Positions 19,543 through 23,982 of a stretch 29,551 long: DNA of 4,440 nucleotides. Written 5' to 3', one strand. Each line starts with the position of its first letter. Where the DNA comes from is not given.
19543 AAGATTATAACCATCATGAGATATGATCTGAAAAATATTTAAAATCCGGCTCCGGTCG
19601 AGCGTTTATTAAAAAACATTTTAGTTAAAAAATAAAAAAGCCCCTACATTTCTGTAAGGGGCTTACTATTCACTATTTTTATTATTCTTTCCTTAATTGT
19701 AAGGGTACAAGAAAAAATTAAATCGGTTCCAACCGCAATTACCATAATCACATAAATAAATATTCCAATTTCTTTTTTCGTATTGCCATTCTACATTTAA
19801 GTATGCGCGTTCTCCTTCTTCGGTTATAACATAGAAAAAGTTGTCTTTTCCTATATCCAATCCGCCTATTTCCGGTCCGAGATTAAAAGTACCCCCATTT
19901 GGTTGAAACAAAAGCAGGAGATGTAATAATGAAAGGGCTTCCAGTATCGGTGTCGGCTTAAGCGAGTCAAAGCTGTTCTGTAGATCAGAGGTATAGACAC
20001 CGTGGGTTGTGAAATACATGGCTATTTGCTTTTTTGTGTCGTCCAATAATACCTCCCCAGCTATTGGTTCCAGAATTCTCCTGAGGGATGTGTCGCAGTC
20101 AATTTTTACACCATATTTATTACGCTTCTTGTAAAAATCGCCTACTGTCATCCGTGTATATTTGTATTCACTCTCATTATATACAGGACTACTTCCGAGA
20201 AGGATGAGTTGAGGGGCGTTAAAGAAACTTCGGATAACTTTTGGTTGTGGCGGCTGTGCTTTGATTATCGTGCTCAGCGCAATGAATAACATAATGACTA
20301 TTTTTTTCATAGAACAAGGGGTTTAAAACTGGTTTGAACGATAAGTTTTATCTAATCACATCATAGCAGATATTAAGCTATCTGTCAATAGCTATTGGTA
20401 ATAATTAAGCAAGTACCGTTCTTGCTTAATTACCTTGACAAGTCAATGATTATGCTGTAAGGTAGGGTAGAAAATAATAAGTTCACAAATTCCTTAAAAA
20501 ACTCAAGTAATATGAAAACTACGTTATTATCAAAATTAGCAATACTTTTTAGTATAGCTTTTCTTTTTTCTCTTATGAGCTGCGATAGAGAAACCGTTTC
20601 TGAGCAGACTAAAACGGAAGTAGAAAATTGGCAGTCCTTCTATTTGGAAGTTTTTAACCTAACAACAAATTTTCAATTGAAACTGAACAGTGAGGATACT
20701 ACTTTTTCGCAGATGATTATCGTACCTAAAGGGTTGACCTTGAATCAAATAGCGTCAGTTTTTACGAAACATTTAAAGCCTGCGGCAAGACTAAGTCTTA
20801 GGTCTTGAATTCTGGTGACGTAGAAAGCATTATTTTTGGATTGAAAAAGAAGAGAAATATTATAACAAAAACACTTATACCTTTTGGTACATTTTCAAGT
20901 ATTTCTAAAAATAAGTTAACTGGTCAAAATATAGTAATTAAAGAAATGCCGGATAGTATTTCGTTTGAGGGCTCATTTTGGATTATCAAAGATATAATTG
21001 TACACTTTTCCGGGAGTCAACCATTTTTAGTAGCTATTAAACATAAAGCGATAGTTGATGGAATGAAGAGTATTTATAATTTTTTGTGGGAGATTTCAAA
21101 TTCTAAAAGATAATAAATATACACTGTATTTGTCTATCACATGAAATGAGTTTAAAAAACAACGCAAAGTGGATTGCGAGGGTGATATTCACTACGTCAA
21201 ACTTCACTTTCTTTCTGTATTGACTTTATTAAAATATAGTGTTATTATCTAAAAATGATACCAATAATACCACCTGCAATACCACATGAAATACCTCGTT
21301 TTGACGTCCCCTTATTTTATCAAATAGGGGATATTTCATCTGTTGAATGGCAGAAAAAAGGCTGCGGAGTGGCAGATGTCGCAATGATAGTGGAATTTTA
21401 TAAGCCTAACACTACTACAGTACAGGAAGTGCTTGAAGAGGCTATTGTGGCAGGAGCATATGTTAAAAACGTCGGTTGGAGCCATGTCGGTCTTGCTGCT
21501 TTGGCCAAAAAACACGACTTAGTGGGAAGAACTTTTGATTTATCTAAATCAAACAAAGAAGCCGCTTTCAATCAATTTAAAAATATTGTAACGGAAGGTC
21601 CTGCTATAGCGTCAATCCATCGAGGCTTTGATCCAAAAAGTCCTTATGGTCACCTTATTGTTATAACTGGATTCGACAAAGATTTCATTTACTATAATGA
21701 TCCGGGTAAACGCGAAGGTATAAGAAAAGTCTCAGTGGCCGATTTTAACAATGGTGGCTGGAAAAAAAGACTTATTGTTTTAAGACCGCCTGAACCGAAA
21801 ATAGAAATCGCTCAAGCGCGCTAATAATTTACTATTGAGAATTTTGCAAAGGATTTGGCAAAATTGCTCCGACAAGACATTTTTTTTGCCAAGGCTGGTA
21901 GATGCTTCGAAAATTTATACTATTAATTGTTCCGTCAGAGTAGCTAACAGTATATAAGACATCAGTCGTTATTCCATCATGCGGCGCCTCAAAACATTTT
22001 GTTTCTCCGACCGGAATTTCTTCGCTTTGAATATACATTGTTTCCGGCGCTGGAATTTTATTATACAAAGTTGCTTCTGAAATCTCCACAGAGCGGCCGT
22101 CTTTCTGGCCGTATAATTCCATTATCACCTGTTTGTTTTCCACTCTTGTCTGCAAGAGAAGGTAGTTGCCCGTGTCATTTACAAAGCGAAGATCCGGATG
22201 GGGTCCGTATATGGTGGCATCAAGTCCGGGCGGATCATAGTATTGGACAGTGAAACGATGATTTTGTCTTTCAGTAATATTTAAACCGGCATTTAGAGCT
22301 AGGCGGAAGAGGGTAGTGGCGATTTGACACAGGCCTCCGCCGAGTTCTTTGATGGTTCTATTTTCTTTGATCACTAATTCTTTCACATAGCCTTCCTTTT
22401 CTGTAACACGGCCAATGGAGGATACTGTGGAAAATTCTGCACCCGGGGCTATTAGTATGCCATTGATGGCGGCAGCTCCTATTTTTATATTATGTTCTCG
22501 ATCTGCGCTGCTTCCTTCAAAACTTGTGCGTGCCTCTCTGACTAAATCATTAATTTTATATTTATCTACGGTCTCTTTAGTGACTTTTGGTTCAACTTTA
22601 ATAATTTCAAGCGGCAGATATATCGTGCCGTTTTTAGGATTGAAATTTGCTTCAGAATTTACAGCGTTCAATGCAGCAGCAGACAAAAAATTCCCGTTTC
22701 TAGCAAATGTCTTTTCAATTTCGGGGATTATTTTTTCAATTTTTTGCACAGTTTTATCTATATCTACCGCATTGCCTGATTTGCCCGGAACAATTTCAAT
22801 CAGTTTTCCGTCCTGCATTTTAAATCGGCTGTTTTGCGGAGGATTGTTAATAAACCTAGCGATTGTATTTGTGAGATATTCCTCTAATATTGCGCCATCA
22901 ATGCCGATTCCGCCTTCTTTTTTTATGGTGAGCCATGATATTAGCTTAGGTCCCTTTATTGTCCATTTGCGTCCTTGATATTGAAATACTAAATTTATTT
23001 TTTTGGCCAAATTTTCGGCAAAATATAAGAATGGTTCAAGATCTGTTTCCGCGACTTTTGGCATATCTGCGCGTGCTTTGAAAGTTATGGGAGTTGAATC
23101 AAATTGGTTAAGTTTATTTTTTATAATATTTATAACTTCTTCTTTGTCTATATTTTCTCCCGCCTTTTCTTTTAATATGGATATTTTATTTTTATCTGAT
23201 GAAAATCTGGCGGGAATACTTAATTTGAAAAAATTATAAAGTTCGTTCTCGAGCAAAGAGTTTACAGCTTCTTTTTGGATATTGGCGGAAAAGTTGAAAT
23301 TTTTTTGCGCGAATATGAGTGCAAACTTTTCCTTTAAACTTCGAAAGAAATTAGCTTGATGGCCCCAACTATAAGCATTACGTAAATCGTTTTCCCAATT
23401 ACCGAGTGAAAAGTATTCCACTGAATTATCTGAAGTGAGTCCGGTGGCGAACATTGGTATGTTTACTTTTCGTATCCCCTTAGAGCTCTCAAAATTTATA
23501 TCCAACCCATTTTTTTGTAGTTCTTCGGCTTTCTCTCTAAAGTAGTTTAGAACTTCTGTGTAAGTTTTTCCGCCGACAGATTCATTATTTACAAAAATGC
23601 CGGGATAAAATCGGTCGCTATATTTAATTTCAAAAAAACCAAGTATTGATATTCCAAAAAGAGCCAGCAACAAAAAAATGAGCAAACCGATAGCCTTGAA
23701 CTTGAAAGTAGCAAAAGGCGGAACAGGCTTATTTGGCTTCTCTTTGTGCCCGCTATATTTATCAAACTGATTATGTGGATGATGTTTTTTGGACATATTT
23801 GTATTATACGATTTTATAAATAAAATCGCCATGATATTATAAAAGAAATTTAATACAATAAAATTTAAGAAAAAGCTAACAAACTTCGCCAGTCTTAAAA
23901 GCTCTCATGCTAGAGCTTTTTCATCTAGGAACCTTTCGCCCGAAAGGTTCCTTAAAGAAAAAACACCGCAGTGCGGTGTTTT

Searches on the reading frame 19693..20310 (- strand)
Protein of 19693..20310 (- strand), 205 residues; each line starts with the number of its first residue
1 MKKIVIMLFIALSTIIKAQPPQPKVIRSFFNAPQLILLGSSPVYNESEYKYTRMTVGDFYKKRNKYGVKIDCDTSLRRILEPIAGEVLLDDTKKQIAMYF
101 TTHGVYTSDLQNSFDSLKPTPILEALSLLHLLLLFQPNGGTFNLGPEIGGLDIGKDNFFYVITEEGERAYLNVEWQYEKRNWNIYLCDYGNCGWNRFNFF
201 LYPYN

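Call 5: search_protein_families(library=pfam, proteins=[window:19693-20310:-], max_evalue=0.1)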
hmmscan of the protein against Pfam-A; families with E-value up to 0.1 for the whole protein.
window:19693-20310:- (205 aa): 0 families

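Call 85: search_protein_representatives(protein=window:19693-20310:-)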
Query: 205 residues. Proteins with E-value up to 0.001 (for the whole library): 2; up to 1e-10: 1; up to 1e-30: 1. The best 2 are listed.
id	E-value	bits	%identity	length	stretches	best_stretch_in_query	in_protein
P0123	3.4e-134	461.4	100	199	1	7-205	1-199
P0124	3.1e-07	46.6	40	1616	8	136-169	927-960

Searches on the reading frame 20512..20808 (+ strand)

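Call 5: search_protein_families(library=pfam, proteins=[window:20512-20808:+], max_evalue=0.1)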
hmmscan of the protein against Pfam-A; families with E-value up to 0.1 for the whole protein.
window:20512-20808:+ (98 aa): 1 family
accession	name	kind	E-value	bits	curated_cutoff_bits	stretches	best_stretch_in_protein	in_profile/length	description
PF15908.10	HMMR_C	-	0.014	16.1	28.6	1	26-62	14-50/157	Hyaluronan mediated motility receptor C-terminal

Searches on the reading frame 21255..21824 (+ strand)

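Call 5: search_protein_families(library=pfam, proteins=[window:21255-21824:+], max_evalue=0.1)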
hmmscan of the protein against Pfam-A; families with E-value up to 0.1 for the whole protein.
window:21255-21824:+ (189 aa): 4 families
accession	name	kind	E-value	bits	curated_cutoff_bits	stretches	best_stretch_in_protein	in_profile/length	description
PF13529.12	Peptidase_C39_2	-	2.1e-09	38.5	24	1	17-150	2-142/143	Peptidase_C39 like family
PF12385.14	Peptidase_C70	-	1.1e-08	35.5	19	1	16-166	5-138/141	Papain-like cysteine protease AvrRpt2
PF03412.21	Peptidase_C39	-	6.4e-06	26.5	22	1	33-178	9-130/133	Peptidase C39 family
PF09778.15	Guanylate_cyc_2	-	9.3e-05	22.3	28.1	1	128-166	157-198/212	Guanylylate cyclase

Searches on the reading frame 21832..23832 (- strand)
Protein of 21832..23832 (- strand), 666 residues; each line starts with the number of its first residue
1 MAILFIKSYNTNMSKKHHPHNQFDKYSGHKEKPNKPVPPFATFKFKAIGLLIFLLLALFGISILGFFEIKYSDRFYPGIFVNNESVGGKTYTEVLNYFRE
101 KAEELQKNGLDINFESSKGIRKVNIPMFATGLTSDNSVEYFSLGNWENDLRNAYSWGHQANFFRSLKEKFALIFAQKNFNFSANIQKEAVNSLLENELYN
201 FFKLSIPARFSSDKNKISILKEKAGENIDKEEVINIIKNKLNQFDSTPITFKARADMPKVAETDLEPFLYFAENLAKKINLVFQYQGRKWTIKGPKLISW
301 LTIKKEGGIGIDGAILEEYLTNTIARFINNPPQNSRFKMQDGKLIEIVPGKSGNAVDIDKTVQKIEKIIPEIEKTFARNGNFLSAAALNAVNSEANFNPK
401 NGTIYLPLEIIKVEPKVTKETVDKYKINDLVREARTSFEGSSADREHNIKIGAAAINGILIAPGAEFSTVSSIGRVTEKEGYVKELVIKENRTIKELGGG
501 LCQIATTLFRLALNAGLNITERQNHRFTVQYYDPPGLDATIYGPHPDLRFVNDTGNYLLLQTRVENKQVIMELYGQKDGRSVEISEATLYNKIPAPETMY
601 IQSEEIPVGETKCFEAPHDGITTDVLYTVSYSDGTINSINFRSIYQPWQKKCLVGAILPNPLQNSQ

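Call 13: search_protein_families(library=pfam, proteins=[window:21832-23832:-], max_evalue=0.001)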
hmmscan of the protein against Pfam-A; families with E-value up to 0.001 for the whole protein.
window:21832-23832:- (666 aa): 2 families
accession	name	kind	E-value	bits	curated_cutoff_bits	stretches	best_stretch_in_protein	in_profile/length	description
PF04294.18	VanW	-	1.5e-41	141.4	27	1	445-574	2-130/130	VanW like protein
PF12229.13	PG_binding_4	-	1.6e-17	64.1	22.1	2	145-247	13-114/117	Putative peptidoglycan binding domain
